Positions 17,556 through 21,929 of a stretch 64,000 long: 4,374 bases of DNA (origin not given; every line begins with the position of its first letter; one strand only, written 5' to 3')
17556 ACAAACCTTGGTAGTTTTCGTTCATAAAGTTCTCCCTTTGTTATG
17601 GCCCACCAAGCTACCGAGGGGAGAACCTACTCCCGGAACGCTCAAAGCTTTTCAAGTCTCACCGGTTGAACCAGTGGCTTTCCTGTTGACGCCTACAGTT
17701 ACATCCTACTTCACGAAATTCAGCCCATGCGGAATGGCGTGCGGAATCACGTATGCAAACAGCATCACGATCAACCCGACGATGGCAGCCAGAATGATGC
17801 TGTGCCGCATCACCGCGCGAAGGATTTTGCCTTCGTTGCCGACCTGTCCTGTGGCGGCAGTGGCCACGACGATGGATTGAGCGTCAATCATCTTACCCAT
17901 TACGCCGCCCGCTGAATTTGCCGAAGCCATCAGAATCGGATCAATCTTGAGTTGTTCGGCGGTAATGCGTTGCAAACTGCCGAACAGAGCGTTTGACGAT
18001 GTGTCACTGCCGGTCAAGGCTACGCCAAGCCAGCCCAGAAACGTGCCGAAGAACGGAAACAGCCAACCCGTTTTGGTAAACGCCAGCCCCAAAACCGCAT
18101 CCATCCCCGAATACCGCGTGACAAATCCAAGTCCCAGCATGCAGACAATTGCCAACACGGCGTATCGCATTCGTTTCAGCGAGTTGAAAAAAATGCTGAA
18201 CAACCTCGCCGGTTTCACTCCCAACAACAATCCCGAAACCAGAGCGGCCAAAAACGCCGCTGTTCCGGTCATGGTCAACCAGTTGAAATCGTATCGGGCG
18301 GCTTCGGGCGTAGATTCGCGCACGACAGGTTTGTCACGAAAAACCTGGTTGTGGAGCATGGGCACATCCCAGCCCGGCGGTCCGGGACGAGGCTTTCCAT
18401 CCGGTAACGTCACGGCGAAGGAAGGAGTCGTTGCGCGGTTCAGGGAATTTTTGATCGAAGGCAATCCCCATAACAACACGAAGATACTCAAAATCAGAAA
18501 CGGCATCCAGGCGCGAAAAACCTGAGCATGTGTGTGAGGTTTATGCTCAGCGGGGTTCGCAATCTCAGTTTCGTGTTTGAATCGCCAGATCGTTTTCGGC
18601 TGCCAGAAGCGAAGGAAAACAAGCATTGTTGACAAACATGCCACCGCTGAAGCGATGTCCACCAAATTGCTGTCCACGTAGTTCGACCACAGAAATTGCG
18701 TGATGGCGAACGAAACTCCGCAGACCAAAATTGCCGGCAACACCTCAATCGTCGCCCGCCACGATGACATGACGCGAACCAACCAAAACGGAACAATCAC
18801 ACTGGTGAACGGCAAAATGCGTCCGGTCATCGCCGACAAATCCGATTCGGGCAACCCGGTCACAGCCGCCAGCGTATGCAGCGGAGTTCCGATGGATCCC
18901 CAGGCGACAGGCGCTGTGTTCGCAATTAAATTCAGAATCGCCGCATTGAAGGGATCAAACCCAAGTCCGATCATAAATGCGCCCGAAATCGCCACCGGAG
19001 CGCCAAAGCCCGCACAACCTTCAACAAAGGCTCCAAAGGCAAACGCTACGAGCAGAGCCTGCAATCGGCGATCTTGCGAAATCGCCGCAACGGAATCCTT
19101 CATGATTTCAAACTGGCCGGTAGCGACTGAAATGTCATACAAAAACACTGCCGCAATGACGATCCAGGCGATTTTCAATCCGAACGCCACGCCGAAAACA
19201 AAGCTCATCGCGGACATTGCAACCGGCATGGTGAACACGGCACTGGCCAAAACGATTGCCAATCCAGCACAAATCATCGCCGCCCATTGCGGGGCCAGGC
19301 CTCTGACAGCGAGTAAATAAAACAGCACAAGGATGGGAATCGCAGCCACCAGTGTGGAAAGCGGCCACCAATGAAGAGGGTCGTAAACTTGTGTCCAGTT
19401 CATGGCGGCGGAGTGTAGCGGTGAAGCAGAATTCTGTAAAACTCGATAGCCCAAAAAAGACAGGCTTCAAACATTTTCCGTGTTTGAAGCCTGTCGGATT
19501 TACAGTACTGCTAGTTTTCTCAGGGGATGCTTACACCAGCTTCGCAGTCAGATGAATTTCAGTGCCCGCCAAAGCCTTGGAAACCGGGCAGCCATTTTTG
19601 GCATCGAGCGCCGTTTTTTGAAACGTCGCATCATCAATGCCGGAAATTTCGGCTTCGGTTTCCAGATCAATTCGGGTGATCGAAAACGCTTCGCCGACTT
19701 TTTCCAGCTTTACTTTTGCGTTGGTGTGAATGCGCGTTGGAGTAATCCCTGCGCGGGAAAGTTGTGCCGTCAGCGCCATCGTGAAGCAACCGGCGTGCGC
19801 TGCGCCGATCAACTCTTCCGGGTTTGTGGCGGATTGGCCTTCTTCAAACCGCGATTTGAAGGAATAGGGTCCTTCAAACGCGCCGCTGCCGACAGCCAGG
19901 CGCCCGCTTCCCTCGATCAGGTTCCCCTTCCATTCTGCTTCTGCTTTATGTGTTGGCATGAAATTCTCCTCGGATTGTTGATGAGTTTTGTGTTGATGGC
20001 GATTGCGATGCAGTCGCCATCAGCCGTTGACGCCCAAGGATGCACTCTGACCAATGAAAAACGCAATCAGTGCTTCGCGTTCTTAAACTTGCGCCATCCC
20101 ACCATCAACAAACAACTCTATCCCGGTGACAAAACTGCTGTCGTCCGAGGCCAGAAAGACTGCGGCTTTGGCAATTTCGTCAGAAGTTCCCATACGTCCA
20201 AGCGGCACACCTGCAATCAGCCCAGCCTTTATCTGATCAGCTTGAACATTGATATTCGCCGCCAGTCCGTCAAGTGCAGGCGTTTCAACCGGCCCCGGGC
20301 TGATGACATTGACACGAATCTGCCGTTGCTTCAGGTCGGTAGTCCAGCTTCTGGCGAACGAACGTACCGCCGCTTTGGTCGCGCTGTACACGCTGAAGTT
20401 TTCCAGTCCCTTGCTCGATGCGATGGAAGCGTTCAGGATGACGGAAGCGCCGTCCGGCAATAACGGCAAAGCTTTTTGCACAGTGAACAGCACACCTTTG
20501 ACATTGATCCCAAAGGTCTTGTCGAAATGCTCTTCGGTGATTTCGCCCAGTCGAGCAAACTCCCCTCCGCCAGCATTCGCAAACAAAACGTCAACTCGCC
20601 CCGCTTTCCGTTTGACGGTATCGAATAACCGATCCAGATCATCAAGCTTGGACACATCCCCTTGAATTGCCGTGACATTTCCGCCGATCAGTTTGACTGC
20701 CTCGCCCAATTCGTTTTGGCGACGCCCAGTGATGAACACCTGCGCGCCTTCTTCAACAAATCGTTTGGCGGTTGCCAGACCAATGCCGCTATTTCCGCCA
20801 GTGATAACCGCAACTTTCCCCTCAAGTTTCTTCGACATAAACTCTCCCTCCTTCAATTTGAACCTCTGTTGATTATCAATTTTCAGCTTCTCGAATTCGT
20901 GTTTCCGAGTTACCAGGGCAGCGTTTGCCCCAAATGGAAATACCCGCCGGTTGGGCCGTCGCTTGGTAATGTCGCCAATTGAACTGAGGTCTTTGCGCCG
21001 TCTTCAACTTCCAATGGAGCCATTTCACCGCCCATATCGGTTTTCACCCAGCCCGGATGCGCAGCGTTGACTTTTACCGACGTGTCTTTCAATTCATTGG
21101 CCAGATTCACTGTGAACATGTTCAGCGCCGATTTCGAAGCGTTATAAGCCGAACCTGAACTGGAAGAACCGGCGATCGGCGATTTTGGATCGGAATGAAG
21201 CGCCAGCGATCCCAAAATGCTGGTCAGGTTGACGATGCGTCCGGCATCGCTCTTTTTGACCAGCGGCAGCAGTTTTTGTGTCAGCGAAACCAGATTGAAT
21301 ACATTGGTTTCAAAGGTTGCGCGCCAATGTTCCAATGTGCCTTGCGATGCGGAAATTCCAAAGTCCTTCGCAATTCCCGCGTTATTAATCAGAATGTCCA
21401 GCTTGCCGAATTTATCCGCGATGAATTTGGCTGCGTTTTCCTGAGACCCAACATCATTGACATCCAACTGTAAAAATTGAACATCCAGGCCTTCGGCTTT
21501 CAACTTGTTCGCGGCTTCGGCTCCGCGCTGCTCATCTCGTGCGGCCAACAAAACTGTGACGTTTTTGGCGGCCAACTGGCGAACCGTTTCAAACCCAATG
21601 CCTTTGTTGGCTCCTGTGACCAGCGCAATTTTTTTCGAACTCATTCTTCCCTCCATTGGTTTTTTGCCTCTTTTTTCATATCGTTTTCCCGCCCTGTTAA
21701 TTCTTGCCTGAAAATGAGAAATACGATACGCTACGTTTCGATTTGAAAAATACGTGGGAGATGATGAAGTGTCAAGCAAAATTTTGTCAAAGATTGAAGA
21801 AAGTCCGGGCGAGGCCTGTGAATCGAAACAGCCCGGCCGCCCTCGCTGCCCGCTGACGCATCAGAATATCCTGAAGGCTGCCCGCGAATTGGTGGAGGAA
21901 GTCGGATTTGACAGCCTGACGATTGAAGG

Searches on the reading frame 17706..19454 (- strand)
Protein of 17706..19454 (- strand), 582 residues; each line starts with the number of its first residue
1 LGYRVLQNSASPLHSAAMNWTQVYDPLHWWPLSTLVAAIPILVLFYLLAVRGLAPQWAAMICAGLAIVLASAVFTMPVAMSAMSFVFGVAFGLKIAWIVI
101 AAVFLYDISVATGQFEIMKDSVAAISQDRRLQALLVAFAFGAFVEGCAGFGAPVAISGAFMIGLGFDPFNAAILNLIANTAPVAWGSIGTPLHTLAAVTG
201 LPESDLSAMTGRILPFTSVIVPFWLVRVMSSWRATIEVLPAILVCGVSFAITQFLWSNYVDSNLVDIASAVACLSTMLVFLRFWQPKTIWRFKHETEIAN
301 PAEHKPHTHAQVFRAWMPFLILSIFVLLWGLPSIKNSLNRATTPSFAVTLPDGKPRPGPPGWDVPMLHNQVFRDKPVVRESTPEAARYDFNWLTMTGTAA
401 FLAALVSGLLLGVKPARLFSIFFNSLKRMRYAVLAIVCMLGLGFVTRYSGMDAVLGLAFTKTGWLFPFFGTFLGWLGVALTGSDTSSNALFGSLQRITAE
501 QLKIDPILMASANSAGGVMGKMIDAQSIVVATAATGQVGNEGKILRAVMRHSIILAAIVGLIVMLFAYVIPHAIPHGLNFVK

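Call 5: search_protein_families(library=pfam, proteins=[window:17706-19454:-], max_evalue=0.01)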
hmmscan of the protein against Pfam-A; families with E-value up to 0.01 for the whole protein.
window:17706-19454:- (582 aa): 1 family
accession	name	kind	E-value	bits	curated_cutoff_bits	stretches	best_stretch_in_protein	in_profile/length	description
PF02652.20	Lactate_perm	-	2.3e-160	535.3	27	1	32-565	1-521/522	L-lactate permease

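Call 6: search_protein_families(library=ncbifam, proteins=[window:17706-19454:-], max_evalue=0.01)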
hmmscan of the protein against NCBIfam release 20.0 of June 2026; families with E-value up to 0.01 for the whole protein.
window:17706-19454:- (582 aa): 3 families
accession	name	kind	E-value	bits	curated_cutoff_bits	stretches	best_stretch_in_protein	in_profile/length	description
TIGR00795.1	lctP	subfamily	6.5e-158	526.8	341.15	1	22-568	2-530/530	lactate permease LctP family transporter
NF007740.0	PRK10420.1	equivalog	5.2e-154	513.9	918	1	20-575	4-551/551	L-lactate permease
NF007249.0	PRK09695.1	equivalog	6e-146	487.3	1121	1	19-570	3-554/560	glycolate permease GlcA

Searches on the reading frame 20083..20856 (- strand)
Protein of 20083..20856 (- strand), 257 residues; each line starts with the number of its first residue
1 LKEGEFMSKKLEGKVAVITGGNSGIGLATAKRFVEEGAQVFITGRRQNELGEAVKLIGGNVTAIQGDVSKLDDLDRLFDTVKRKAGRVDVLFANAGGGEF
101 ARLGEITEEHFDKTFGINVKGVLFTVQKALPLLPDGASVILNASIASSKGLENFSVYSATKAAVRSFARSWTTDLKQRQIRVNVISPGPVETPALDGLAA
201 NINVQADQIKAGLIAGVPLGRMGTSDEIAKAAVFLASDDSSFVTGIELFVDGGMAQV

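Call 74: search_protein_families(library=pfam, proteins=[window:20083-20856:-], max_evalue=0.001)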
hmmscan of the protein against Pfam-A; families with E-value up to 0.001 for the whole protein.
window:20083-20856:- (257 aa): 5 families
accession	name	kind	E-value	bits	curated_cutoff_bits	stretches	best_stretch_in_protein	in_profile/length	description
PF13561.12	adh_short_C2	-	3.3e-63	213.9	27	1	22-254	5-235/236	Enoyl-(Acyl carrier protein) reductase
PF00106.31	adh_short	-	9.7e-51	172.5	26.6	1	14-197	1-189/195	short chain dehydrogenase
PF08659.16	KR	-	2e-15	57.6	22.6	1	17-173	4-165/180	KR domain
PF23441.1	SDR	-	2.6e-11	43.8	27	1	9-254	3-255/258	SDR-like rossmann domain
PF01370.27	Epimerase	-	0.00052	19.9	20.9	0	17-81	2-63/240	NAD dependent epimerase/dehydratase family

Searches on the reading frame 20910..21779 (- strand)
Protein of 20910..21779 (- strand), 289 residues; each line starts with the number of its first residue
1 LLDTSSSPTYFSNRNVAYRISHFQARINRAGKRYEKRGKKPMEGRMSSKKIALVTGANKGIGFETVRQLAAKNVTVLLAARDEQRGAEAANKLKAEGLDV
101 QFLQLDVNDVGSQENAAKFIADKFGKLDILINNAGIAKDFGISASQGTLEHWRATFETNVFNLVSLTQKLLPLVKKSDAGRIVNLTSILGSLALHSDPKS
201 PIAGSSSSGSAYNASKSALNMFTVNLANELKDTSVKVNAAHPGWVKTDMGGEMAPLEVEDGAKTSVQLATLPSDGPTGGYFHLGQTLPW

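Call 74: search_protein_families(library=pfam, proteins=[window:20910-21779:-], max_evalue=0.001)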
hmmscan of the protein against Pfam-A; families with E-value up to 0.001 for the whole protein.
window:20910-21779:- (289 aa): 4 families
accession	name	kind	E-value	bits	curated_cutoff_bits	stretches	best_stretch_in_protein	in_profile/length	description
PF00106.31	adh_short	-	8.1e-49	166.2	26.6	1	50-252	1-189/195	short chain dehydrogenase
PF13561.12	adh_short_C2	-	1.8e-35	123.1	27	1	56-254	1-185/236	Enoyl-(Acyl carrier protein) reductase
PF08659.16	KR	-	1.3e-08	35.4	22.6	1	53-192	4-141/180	KR domain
PF01370.27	Epimerase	-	6.8e-06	26.1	20.9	1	52-229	1-159/240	NAD dependent epimerase/dehydratase family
